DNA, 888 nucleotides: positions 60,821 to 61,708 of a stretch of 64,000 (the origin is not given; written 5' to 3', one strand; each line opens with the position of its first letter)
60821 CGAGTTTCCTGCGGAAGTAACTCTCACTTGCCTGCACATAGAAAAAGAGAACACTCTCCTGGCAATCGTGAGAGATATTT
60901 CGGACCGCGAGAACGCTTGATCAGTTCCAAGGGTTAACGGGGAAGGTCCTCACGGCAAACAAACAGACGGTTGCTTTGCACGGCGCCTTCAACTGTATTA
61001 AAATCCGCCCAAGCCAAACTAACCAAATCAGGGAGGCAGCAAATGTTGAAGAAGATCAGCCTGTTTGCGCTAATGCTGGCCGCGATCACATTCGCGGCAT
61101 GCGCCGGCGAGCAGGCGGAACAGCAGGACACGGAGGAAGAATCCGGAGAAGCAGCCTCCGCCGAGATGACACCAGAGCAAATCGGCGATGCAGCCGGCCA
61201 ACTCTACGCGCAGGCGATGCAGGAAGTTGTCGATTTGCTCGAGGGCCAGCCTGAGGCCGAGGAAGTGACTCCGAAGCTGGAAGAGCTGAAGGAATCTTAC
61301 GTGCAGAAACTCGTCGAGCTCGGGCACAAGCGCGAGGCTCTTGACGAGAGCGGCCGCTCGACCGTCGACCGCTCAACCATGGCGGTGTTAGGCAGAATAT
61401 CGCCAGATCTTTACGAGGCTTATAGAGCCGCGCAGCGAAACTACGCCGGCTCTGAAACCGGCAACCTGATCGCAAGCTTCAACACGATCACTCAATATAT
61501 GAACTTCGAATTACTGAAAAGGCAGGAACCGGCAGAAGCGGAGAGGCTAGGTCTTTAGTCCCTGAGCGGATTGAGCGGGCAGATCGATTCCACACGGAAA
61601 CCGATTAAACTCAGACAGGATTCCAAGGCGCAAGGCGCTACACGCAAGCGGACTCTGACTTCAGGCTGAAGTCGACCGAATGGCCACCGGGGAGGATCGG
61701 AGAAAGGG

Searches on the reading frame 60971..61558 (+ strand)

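Call 14: search_protein_families(library=pfam, proteins=[window:60971-61558:+], max_evalue=0.00001)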
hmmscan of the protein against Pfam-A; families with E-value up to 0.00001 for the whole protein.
window:60971-61558:+ (195 aa): 0 families

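Call 67: search_protein_families(library=pfam, proteins=[window:60971-61558:+], max_evalue=1)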
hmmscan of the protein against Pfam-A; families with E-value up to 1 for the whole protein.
window:60971-61558:+ (195 aa): 4 families
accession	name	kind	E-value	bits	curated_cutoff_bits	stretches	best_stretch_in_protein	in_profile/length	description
PF08687.16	ASD2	-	0.053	13.6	26.4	1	48-129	58-142/289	Apx/Shroom domain ASD2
PF23359.1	Lsr2_DNA-bd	-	0.12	12.2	26.9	1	141-154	24-37/37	Lsr2 DNA-binding domain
PF02958.26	EcKL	-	0.24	11.2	22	1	43-120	131-209/294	Ecdysteroid kinase-like family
PF25434.1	NUCB1_N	-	0.28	11.8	27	0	52-110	10-63/140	NUCB1-like, N-terminal domain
